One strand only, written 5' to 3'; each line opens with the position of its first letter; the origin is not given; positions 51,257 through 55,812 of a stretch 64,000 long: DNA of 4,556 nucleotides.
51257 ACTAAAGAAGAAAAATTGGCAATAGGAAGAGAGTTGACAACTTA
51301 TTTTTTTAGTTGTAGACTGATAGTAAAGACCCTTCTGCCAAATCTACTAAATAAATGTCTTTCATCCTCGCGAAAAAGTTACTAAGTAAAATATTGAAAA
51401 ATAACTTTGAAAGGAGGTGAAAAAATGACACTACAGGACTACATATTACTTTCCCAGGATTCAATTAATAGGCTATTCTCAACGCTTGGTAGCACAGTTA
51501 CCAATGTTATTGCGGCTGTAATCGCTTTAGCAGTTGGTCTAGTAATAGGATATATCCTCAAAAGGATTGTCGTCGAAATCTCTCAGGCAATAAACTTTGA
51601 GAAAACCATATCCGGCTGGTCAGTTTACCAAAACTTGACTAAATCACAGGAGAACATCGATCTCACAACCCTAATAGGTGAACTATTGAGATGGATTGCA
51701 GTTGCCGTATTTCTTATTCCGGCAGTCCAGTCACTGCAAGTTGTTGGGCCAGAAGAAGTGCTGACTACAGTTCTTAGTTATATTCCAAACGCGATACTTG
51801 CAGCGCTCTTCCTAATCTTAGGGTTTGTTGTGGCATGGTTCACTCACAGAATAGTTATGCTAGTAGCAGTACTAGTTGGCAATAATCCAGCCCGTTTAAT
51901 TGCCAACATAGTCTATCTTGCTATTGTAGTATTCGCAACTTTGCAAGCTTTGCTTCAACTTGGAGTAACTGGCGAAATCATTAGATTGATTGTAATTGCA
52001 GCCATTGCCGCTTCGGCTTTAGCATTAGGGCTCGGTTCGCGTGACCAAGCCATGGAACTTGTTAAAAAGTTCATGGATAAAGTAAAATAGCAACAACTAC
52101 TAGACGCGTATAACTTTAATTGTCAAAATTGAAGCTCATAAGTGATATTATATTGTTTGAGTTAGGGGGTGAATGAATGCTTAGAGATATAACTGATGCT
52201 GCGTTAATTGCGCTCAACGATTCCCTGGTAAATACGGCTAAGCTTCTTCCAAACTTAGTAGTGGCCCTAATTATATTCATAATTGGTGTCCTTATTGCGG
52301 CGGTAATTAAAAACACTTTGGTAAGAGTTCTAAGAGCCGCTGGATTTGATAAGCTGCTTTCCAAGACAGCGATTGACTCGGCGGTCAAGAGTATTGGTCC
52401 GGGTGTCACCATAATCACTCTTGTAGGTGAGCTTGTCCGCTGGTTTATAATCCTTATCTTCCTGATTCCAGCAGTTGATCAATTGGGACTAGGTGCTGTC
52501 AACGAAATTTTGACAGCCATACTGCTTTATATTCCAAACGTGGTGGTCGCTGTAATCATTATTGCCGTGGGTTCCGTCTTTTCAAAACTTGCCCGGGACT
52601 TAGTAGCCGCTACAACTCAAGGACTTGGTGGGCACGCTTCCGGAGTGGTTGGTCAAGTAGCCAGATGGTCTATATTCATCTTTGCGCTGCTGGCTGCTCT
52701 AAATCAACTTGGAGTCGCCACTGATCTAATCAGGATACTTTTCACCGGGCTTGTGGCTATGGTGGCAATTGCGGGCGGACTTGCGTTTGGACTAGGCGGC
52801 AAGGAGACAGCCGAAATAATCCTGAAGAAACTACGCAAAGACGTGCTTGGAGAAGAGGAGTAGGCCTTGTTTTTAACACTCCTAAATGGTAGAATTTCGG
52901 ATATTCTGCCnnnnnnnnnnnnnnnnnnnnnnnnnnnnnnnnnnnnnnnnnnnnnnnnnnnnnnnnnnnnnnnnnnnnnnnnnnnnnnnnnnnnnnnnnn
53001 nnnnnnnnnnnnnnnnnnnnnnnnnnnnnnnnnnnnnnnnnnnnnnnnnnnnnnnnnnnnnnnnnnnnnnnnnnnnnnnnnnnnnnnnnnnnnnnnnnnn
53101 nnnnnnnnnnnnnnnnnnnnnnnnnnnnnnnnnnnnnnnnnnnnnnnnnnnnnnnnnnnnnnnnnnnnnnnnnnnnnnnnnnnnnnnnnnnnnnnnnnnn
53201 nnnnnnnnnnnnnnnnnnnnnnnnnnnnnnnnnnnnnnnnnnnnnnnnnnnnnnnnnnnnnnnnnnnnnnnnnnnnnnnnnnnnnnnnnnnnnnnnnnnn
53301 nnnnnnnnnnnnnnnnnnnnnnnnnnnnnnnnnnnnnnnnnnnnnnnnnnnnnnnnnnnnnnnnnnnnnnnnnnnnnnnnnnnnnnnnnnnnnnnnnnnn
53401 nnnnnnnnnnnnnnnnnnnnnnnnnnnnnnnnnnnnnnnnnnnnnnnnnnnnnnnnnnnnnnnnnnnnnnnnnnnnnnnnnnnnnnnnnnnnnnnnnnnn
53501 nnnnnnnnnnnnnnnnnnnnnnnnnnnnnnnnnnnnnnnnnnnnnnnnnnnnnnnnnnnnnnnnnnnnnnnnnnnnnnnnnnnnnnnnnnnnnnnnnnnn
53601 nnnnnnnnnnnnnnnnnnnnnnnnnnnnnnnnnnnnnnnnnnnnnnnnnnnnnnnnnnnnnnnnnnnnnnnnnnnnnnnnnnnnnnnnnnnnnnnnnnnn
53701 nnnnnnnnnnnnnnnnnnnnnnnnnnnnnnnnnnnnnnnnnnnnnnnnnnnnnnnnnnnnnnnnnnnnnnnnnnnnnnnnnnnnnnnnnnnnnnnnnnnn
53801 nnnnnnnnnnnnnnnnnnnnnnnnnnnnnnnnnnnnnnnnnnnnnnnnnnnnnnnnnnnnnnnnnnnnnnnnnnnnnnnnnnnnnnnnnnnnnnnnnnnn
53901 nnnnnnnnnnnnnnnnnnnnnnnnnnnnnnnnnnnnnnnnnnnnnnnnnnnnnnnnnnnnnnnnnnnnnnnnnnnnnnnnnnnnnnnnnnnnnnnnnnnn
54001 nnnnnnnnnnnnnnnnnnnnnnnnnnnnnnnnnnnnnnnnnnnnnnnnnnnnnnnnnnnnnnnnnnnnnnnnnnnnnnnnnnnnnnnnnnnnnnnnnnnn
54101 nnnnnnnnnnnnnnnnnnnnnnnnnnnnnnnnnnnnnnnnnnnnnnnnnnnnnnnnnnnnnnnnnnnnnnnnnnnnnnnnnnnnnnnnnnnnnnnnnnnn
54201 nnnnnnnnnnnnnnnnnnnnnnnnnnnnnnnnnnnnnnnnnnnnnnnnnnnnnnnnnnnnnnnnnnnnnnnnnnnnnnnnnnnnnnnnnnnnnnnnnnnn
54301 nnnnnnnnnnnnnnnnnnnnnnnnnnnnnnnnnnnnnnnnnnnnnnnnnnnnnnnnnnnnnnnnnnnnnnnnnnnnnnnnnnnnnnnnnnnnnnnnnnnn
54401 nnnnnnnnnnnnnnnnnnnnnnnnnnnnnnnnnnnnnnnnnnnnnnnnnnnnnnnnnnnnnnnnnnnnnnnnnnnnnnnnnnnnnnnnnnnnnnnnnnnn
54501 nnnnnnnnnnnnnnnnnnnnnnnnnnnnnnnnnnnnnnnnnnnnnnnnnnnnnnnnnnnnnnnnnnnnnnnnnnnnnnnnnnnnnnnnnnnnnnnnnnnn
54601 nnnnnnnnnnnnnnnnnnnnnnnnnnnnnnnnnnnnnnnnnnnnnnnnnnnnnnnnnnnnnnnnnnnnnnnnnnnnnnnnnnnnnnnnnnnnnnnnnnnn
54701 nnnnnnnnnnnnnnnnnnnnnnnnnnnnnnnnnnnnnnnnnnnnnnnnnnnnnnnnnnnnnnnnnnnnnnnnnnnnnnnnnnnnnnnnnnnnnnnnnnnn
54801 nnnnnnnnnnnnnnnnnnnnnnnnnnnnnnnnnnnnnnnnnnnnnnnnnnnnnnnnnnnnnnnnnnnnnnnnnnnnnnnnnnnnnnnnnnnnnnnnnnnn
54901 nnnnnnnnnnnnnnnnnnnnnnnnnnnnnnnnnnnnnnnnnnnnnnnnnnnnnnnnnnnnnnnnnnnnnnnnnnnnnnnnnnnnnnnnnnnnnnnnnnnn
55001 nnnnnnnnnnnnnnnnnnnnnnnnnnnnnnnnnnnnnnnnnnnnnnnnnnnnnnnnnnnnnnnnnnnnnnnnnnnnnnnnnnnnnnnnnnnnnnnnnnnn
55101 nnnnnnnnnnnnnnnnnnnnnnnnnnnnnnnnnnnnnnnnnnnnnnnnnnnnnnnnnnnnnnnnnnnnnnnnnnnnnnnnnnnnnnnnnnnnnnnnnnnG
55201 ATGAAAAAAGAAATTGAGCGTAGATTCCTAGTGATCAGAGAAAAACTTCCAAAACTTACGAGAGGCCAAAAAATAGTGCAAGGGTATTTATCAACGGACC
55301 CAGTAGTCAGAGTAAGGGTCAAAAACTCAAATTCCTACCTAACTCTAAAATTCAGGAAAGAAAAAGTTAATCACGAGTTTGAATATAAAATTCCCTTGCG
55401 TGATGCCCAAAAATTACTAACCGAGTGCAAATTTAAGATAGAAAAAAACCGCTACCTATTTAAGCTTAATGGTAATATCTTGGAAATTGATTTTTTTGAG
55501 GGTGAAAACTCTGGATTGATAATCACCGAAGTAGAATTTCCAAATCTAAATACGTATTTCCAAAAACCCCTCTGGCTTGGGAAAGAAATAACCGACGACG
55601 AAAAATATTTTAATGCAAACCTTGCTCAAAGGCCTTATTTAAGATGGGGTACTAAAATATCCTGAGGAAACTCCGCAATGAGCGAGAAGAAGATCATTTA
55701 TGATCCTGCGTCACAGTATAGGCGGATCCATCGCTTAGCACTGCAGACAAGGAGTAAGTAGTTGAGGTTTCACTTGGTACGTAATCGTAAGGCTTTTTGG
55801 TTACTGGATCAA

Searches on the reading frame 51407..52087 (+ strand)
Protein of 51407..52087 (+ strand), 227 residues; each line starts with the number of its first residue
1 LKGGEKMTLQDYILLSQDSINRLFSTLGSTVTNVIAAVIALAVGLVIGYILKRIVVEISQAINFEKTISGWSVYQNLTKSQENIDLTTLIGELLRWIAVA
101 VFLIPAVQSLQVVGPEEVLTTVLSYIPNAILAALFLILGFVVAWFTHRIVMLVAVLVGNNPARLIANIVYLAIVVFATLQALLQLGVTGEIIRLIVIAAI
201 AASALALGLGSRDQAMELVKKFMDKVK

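Call 38: search_protein_families(library=pfam, proteins=[window:51407-52087:+], max_evalue=0.001)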
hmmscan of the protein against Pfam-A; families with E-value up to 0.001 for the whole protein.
window:51407-52087:+ (227 aa): 1 family
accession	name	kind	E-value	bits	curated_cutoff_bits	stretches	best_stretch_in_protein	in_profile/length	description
PF05552.17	MS_channel_1st_1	-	3.9e-09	36.7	22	2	118-150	6-38/50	Mechanosensitive ion channel, conserved TM helix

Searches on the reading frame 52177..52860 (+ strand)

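Call 38: search_protein_families(library=pfam, proteins=[window:52177-52860:+], max_evalue=0.001)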
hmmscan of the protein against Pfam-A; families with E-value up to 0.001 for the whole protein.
window:52177-52860:+ (228 aa): 1 family
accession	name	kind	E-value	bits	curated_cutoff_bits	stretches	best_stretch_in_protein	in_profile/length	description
PF05552.17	MS_channel_1st_1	-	3.6e-15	56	22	2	24-59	14-49/50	Mechanosensitive ion channel, conserved TM helix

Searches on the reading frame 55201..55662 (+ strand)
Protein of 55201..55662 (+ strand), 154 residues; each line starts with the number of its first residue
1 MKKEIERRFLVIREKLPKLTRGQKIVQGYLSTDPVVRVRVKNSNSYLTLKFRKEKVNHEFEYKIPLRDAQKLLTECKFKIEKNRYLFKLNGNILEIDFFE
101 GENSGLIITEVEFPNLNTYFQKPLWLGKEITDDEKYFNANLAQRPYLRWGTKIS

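Call 38: search_protein_families(library=pfam, proteins=[window:55201-55662:+], max_evalue=0.001)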
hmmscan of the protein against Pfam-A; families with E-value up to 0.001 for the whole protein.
window:55201-55662:+ (154 aa): 1 family
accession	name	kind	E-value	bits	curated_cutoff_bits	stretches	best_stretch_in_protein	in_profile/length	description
PF01928.26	CYTH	-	1.6e-11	44.8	23.2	1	3-144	2-177/179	CYTH domain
